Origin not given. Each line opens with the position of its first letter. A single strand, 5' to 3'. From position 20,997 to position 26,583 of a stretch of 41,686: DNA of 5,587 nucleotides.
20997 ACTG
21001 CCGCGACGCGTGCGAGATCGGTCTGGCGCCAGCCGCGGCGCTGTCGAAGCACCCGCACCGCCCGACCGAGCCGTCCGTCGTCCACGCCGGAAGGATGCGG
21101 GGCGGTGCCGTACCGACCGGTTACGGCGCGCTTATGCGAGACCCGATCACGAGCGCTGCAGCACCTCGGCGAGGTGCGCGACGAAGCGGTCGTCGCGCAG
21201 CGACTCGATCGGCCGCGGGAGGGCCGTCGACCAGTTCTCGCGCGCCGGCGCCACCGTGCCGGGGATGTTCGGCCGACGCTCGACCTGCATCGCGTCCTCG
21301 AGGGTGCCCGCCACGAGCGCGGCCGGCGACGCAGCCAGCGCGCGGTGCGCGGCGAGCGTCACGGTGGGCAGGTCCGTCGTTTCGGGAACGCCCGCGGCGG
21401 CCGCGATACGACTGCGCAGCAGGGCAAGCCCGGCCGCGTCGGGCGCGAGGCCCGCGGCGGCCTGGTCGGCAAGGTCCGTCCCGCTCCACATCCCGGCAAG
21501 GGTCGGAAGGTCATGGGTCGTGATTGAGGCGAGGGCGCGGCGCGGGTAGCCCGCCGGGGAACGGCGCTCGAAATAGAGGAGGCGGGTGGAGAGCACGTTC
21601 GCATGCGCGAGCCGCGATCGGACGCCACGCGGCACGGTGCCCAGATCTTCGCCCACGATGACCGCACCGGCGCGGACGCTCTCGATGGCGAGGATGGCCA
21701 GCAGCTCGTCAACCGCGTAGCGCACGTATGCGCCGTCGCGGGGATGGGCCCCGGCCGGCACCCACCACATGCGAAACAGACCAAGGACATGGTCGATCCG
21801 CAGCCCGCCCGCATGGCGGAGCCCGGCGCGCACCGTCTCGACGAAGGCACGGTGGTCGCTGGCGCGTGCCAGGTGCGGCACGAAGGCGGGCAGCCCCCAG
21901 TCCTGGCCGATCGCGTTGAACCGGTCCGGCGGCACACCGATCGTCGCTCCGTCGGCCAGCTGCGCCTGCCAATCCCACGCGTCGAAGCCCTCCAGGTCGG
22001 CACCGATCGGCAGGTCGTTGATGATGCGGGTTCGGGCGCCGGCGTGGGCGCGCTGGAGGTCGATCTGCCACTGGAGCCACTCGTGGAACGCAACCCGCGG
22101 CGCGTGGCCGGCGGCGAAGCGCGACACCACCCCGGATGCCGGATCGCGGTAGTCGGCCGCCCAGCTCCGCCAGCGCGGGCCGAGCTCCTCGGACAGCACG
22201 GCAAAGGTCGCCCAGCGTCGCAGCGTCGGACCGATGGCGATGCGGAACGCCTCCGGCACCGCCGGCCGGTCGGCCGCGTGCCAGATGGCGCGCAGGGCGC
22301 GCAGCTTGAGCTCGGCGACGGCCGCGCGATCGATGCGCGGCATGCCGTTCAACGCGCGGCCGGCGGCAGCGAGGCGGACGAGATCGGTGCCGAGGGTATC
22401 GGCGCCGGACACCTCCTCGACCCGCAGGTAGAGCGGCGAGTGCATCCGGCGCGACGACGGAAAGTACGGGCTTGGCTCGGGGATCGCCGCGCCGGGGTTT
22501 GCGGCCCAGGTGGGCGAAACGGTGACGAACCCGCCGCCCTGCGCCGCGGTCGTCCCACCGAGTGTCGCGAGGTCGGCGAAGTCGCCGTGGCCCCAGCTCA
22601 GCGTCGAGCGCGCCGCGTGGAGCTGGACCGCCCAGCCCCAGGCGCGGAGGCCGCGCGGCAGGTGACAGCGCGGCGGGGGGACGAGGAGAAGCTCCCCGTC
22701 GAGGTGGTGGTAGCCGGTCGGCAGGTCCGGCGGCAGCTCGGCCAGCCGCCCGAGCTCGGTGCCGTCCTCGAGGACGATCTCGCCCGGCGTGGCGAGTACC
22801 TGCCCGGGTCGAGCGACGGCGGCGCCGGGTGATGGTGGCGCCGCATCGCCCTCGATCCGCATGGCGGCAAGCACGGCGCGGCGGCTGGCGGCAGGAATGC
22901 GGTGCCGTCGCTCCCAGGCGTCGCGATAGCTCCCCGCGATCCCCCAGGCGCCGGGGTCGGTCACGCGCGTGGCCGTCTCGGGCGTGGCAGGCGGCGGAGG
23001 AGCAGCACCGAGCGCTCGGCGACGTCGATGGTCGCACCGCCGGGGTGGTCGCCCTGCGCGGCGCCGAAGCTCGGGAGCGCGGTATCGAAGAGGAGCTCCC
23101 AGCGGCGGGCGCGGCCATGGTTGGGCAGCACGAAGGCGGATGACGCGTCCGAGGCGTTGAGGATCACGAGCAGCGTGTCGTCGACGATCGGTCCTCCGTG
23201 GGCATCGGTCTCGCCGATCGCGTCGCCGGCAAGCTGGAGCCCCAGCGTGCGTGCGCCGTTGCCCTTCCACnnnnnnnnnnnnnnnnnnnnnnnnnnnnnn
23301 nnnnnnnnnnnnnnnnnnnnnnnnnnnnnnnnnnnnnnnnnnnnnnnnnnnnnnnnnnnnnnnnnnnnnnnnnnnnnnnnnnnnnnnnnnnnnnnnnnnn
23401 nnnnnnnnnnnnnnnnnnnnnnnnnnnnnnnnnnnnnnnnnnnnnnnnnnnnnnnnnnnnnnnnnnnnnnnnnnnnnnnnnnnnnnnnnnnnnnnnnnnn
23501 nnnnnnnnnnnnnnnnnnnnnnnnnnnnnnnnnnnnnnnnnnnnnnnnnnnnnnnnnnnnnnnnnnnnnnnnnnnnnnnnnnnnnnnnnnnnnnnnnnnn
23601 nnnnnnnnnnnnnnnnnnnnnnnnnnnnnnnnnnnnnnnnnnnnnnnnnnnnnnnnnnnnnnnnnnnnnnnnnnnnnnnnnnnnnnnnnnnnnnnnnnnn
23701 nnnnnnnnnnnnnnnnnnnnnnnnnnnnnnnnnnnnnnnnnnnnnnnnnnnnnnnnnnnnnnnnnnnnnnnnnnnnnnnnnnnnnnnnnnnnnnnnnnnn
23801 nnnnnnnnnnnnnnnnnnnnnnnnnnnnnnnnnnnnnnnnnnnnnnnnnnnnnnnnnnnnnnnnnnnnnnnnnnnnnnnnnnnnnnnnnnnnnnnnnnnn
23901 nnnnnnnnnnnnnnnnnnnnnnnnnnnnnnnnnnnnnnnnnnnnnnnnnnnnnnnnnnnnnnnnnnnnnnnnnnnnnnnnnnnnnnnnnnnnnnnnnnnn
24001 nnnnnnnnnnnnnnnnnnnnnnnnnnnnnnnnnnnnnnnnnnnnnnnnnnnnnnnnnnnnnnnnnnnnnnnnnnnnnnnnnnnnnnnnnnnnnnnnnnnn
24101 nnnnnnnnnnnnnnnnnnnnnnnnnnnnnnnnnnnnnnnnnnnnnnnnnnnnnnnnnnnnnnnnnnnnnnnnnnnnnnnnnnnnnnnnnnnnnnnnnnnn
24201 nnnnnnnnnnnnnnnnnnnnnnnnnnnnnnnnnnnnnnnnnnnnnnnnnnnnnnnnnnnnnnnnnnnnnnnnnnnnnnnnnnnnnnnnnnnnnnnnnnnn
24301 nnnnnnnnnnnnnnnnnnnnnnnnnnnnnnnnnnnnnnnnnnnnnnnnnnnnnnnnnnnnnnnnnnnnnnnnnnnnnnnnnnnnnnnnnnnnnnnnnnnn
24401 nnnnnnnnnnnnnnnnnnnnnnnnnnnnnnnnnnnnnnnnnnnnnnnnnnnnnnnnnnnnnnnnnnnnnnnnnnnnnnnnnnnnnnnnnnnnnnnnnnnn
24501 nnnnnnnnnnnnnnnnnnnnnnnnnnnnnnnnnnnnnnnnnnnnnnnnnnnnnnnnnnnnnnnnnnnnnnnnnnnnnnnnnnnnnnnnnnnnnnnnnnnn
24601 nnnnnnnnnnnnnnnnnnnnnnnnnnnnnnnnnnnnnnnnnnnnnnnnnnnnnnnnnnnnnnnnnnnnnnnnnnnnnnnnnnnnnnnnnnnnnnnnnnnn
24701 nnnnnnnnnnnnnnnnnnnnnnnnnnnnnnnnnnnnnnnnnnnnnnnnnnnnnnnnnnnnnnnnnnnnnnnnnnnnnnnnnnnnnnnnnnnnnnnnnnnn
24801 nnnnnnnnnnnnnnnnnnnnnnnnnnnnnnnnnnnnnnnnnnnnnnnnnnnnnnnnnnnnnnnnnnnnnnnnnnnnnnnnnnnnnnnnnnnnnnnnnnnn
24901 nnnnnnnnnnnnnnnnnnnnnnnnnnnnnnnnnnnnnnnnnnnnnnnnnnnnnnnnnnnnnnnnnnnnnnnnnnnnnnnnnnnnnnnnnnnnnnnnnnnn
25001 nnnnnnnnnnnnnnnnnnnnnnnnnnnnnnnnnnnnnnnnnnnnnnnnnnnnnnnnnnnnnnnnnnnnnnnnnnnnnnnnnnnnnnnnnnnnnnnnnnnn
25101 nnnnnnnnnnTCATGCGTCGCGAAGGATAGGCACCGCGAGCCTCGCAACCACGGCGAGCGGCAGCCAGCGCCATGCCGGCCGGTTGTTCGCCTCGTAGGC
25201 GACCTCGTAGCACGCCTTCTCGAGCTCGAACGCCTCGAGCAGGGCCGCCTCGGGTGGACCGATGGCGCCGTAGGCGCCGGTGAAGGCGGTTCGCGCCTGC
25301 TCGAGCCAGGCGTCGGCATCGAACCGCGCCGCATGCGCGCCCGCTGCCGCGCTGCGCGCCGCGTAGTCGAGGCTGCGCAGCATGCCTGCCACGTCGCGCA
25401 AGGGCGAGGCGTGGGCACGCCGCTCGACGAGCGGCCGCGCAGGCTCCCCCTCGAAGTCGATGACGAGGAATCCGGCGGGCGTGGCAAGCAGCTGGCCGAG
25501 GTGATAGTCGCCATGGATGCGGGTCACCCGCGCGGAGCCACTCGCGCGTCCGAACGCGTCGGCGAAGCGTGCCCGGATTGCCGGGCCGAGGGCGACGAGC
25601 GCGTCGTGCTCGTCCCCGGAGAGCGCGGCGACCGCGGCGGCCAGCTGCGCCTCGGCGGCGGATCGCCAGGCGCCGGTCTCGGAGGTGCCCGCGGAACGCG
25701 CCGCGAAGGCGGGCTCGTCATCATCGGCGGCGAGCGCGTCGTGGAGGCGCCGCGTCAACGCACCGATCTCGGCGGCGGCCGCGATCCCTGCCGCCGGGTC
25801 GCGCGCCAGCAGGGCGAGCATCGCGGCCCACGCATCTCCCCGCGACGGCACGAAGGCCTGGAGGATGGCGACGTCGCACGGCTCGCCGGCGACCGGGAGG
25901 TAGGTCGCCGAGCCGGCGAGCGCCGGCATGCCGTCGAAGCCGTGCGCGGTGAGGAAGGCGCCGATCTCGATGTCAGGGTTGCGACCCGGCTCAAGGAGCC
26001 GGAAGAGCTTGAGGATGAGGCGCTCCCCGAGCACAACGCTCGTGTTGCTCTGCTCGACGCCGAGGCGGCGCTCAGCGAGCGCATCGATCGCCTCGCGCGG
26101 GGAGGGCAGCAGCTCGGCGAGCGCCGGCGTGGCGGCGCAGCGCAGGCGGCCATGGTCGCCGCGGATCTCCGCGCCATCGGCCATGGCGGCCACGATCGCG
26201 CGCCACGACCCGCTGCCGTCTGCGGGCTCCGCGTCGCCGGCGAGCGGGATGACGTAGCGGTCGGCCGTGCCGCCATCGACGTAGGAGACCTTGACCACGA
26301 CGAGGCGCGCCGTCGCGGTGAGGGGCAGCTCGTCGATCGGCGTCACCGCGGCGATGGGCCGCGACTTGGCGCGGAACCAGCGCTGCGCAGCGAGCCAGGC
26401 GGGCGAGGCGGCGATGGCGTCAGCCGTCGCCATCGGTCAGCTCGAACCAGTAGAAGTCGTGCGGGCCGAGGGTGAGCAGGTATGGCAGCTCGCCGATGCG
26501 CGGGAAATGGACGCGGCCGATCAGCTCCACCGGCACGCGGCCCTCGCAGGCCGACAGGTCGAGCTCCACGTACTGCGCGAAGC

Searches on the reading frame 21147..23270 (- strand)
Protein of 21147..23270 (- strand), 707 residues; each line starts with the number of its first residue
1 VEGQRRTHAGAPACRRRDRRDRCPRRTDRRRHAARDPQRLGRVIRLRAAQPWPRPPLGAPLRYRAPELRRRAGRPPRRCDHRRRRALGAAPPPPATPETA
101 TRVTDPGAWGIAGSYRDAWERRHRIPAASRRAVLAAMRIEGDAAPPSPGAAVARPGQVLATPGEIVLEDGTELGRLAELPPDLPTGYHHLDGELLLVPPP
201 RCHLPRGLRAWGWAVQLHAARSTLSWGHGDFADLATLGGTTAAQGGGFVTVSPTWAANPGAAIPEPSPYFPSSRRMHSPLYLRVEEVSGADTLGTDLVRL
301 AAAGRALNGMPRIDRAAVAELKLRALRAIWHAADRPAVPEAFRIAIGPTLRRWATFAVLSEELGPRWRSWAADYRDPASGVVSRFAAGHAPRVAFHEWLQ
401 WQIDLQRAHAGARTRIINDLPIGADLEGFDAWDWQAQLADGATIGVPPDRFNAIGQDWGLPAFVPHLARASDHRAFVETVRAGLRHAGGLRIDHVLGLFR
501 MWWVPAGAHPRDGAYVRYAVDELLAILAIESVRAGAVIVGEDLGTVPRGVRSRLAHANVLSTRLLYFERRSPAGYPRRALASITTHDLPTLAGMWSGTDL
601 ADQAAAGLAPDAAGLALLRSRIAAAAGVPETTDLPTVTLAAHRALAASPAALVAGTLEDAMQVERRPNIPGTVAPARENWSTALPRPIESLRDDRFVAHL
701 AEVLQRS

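Call 8: search_protein_families(library=pfam, proteins=[window:21147-23270:-], max_evalue=0.001)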
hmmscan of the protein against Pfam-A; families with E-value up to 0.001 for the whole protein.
window:21147-23270:- (707 aa): 1 family
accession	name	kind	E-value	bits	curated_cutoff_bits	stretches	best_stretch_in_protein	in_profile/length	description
PF02446.23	Glyco_hydro_77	-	5.6e-82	276.5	25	1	216-683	2-458/465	4-alpha-glucanotransferase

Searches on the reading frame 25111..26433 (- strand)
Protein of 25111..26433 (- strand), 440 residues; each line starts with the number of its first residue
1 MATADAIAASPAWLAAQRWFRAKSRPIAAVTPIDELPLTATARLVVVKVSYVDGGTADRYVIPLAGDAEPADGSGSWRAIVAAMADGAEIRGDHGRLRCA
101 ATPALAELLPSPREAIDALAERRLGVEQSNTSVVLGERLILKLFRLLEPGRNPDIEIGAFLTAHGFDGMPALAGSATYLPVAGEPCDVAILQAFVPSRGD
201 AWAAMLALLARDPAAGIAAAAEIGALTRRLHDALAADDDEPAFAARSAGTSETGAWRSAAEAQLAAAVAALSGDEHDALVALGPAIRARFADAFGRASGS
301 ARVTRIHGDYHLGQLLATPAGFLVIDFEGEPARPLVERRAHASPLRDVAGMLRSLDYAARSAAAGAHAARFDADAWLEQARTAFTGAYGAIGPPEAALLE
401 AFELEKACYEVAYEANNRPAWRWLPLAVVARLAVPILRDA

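Call 9: search_protein_families(library=pfam, proteins=[window:25111-26433:-], max_evalue=0.001)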
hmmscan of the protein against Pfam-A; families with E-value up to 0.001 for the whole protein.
window:25111-26433:- (440 aa): 1 family
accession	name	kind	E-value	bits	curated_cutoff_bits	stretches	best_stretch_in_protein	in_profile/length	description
PF18085.6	Mak_N_cap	-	1.5e-10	42.4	22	1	13-87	1-74/87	Maltokinase N-terminal cap domain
